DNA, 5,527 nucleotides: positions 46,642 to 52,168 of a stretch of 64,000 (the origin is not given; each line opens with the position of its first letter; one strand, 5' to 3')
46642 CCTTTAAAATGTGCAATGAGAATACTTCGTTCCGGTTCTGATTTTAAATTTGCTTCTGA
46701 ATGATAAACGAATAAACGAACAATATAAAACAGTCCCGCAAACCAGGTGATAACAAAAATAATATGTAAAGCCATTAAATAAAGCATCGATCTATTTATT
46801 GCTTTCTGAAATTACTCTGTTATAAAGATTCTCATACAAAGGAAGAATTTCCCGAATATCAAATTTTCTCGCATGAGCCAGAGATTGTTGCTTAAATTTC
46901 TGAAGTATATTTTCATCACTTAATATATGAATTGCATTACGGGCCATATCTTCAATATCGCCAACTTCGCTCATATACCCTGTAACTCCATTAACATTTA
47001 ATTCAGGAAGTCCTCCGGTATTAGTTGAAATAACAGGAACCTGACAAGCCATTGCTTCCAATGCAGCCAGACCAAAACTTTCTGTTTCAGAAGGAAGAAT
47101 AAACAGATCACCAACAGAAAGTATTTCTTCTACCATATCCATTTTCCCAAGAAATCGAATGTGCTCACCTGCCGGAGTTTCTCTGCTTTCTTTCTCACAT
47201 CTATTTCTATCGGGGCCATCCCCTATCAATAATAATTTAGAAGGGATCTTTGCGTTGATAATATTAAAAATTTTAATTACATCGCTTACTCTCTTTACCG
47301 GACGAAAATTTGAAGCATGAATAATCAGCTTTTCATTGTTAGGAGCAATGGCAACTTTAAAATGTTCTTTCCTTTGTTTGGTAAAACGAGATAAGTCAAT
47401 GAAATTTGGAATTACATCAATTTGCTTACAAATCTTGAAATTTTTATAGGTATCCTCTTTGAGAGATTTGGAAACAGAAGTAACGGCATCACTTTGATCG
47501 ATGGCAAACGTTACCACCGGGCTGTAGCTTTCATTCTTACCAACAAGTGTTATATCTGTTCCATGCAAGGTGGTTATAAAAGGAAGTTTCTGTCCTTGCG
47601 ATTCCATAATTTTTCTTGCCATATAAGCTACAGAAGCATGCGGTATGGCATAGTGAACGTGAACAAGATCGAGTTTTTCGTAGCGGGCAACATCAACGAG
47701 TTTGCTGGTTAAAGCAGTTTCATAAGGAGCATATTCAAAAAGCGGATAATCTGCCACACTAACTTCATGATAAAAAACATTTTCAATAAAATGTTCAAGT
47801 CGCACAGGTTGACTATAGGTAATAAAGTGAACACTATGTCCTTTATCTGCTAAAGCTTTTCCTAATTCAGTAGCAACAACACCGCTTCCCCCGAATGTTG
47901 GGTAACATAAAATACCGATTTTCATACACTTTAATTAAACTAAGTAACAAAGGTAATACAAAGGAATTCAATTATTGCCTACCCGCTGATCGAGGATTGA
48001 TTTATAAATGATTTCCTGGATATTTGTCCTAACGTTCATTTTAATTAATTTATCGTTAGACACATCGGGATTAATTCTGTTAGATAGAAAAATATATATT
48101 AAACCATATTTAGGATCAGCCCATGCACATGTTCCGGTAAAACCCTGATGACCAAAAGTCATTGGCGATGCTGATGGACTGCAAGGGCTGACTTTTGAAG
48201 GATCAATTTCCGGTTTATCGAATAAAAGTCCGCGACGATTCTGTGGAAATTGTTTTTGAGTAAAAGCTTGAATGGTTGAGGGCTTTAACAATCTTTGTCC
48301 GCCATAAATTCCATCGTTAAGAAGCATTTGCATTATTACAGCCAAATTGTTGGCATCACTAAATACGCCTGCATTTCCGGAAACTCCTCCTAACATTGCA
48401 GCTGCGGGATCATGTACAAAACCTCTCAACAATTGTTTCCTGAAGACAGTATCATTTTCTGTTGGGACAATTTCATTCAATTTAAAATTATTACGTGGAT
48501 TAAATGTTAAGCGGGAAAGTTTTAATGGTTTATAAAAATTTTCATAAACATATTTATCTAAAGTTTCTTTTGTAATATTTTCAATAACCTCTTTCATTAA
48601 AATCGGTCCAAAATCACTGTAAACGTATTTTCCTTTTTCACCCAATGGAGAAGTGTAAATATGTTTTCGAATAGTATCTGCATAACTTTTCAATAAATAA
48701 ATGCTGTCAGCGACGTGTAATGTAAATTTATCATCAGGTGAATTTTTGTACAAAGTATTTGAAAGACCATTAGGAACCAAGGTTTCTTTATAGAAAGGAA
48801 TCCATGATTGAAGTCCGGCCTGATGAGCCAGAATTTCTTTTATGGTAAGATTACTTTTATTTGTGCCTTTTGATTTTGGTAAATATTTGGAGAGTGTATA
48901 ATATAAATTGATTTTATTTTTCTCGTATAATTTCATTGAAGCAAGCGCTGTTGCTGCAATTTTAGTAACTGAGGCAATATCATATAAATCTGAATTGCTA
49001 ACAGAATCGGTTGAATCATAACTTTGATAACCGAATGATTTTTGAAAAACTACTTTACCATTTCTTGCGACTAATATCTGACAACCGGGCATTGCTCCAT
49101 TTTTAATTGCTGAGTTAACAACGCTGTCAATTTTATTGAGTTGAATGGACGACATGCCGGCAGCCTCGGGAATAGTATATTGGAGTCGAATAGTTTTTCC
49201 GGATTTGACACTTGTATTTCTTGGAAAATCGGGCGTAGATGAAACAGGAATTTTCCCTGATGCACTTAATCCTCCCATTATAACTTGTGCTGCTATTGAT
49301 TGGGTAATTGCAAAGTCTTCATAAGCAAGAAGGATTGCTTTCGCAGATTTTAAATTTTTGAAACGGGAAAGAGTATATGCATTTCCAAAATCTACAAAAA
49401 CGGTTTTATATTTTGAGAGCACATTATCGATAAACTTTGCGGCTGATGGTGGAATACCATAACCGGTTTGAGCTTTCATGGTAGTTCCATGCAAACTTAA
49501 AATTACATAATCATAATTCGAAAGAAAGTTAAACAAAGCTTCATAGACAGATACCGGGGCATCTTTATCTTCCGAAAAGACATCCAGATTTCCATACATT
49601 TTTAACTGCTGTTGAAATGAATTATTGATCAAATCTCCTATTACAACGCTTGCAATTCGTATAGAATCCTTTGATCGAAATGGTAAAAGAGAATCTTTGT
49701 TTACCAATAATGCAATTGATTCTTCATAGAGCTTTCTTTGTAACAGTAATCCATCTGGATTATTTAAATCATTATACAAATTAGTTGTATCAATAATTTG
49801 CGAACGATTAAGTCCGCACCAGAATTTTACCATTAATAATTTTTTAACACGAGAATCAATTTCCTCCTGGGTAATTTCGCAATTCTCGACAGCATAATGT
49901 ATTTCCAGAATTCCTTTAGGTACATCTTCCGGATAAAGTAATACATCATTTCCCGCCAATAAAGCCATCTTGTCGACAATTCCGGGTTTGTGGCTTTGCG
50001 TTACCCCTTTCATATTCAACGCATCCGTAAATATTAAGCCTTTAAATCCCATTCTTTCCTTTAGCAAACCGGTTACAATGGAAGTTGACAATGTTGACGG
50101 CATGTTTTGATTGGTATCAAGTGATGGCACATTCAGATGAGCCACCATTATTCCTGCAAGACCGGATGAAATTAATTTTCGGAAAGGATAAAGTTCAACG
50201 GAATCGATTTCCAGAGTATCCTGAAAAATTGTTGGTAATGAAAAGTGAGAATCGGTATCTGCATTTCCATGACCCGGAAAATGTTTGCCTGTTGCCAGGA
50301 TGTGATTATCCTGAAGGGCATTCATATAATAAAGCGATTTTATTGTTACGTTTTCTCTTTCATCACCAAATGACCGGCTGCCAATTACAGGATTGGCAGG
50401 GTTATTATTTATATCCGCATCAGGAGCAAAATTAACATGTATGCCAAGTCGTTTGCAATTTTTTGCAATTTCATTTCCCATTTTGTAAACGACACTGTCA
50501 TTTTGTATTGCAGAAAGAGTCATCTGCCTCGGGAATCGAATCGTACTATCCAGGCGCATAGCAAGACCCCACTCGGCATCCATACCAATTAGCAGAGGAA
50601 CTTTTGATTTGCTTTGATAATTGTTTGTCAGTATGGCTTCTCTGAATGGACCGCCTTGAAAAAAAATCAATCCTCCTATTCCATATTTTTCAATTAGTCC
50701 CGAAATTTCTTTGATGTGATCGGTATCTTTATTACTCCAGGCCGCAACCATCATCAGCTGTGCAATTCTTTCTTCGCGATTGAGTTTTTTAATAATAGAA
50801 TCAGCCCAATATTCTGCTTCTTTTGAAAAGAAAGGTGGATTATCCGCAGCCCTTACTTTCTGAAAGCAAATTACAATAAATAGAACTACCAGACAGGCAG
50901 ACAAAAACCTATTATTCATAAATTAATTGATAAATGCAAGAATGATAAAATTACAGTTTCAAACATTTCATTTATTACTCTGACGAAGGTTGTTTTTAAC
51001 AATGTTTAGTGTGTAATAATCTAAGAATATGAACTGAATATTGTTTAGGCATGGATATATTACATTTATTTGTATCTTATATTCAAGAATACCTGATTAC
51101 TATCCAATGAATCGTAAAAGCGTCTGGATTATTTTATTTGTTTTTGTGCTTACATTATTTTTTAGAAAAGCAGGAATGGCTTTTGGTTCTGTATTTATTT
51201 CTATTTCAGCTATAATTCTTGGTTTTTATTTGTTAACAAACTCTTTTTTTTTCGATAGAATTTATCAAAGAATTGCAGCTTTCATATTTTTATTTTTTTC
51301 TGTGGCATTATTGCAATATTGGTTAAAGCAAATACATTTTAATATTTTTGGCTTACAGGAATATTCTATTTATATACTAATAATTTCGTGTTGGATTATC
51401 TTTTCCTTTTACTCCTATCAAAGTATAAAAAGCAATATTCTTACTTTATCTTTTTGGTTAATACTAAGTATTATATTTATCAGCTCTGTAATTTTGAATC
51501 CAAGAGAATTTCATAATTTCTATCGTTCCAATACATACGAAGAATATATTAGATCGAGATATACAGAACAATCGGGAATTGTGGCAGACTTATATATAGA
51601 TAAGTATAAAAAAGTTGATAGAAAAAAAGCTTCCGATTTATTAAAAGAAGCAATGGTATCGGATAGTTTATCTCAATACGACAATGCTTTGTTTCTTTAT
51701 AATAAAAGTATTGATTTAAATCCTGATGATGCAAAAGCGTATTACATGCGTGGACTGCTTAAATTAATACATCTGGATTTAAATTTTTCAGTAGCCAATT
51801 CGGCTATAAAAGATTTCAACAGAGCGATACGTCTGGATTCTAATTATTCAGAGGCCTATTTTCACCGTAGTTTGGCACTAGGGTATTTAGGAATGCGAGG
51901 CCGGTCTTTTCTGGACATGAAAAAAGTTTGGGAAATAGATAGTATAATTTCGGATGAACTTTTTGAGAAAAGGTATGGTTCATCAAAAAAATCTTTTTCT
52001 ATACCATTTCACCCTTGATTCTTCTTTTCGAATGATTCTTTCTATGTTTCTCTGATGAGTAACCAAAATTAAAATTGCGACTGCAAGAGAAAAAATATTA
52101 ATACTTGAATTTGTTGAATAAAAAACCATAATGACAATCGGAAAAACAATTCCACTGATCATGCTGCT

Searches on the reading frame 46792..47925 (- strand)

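Call 3: search_protein_families(library=pfam, proteins=[window:46792-47925:-])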
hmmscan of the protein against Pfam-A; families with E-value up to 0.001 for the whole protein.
window:46792-47925:- (377 aa): 7 families
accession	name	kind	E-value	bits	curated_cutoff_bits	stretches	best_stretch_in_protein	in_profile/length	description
PF00534.26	Glycos_transf_1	-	3.4e-37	128.1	26.4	1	185-347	2-168/172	Glycosyl transferases group 1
PF13692.12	Glyco_trans_1_4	-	2.2e-30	106.2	27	1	199-337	2-142/142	Glycosyl transferases group 1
PF13439.12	Glyco_transf_4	-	8.3e-29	101.2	28.5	1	11-180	1-170/170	Glycosyltransferase Family 4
PF13579.12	Glyco_trans_4_4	-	1.8e-13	51.6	29.7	1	12-174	1-157/158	Glycosyl transferase 4-like domain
PF13477.12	Glyco_trans_4_2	-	3e-11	44.1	23.4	1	19-152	14-139/139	Glycosyl transferase 4-like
PF20706.3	GT4-conflict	-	2.6e-09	37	26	1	257-309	267-319/385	Family 4 Glycosyltransferase in conflict systems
PF08323.17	Glyco_transf_5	-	0.00035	20.8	22.7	0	10-51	14-57/239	Starch synthase catalytic domain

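Call 4: search_protein_families(library=ncbifam, proteins=[window:46792-47925:-])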
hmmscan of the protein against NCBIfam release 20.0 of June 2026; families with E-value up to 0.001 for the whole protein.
window:46792-47925:- (377 aa): 39 families (the best 25 are shown)
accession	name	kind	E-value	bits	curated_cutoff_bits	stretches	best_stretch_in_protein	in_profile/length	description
TIGR03999.1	thiol_BshA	equivalog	1e-166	554.5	273.7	1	1-372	1-374/375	N-acetyl-alpha-D-glucosaminyl L-malate synthase BshA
TIGR03088.1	stp2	hypoth_equivalog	1.5e-32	113.1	409.05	1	116-371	107-373/374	TIGR03088 family PEP-CTERM/XrtA system glycosyltransferase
NF047684.1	TeichurnBiosyTuaC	equivalog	1.8e-31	109.5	550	1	84-359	108-377/391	teichuronic acid biosynthesis protein TuaC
NF041876.1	EPS_EpsE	equivalog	1e-27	97.4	400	1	72-352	101-376/389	exopolysaccharide biosynthesis GT4 family glycosyltransferase EpsE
NF047880.1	glyco_SdgA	exception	1.8e-23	82.9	800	1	104-367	229-486/488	serine-aspartate repeat adhesin O-glycosyltransferase SdgA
TIGR02149.1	glgA_Coryne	subfamily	4.8e-23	81.9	302.4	1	10-353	14-371/391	glycogen synthase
TIGR04063.1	stp3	hypoth_equivalog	4.3e-22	78.5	442.05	1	61-371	69-395/397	TIGR04063 family PEP-CTERM/XrtA system glycosyltransferase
TIGR04157.1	glyco_rSAM_CFB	subfamily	2e-20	73.2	400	1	142-359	167-387/406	TIGR04157 family glycosyltransferase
NF050063.1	ProtGlycPglJ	equivalog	3.5e-20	72.5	500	1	71-360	72-355/363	N-acetylgalactosamine-N,N'-diacetylbacillosaminyl-diphospho-undecaprenol 4-alpha-N-acetylgalactosaminyltransferase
NF038255.1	exopoly_VpsD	equivalog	6e-20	71.4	300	1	138-372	149-380/381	VpsD family glycosyltransferase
NF038229.1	Glyco4_Geo_Pelo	equivalog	6.8e-18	64.8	400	1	100-372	64-337/338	GPMC system family 4 glycosyltransferase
NF049988.1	MGlcDAGSynMgs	equivalog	9.2e-18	64.8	400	1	1-376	1-392/398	alpha-monoglucosyldiacylglycerol synthase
TIGR03449.1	mycothiol_MshA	equivalog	4.1e-17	62.2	462.5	1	141-371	161-403/406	D-inositol-3-phosphate glycosyltransferase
TIGR04047.1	MSMEG_0565_glyc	hypoth_equivalog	1e-16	61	259.85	1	3-348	2-351/373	MSMEG_0565 family glycosyltransferase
NF053787.1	GlcN_PG_synth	equivalog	9.2e-15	54.3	480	1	145-360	144-348/361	N-acetylglucosaminyl phosphatidylglycerol synthase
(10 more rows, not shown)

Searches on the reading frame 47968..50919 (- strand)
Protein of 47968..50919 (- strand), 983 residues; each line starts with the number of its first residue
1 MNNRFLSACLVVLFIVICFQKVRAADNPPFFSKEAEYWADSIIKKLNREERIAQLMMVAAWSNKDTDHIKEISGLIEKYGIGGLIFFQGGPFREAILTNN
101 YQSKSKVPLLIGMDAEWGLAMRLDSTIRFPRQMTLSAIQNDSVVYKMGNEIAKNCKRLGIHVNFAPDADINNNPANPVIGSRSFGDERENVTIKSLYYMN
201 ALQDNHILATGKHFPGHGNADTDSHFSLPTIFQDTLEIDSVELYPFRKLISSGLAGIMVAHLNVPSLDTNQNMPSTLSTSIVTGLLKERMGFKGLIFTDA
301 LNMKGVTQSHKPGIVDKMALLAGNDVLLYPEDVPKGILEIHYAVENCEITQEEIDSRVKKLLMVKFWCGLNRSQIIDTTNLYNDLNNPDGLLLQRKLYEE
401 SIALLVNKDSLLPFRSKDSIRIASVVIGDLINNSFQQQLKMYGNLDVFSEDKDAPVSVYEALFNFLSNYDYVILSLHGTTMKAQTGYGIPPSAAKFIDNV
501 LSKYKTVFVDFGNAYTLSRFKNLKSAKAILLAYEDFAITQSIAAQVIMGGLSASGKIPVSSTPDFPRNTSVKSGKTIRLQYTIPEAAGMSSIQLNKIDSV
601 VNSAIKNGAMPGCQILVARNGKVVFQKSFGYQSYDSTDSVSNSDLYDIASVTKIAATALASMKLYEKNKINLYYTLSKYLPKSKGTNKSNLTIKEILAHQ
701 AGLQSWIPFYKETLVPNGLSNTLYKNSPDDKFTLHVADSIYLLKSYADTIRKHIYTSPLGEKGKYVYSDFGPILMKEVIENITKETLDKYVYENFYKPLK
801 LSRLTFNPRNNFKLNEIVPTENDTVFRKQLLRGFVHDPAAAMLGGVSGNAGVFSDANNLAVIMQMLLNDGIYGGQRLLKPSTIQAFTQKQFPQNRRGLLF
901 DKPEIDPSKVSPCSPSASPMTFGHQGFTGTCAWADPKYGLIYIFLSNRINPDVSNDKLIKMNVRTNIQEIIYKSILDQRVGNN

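Call 35: search_protein_families(library=pfam, proteins=[window:47968-50919:-])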
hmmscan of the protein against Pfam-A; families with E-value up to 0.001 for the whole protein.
window:47968-50919:- (983 aa): 3 families
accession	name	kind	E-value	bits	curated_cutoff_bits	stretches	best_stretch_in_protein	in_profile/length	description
PF00933.27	Glyco_hydro_3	-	5.9e-74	249.8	27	1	49-363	3-315/316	Glycosyl hydrolase family 3 N terminal domain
PF00144.29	Beta-lactamase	-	1.7e-41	142.9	27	1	598-953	2-315/329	Beta-lactamase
PF01915.27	Glyco_hydro_3_C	-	9.5e-05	22.9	31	1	403-564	2-172/200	Glycosyl hydrolase family 3 C-terminal domain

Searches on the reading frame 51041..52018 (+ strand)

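Call 35: search_protein_families(library=pfam, proteins=[window:51041-52018:+])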
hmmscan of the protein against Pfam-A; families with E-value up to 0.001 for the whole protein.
window:51041-52018:+ (325 aa): 6 families
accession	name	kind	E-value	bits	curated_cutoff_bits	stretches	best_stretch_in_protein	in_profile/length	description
PF13414.12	TPR_11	-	1.4e-11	44.3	26.8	1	210-240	7-37/42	TPR repeat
PF13431.12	TPR_17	-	5.7e-08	32.9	24.4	1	219-242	1-24/34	Tetratricopeptide repeat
PF00515.34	TPR_1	-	2e-07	31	27.8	0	209-230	13-34/34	Tetratricopeptide repeat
PF04212.24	MIT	-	2.3e-05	24.8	30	0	196-226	3-33/66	MIT (microtubule interacting and transport) domain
PF07719.23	TPR_2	-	3.9e-05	23.9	27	0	203-230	7-34/34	Tetratricopeptide repeat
PF13181.12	TPR_8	-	9.5e-05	22.7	25.7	0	204-230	8-34/34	Tetratricopeptide repeat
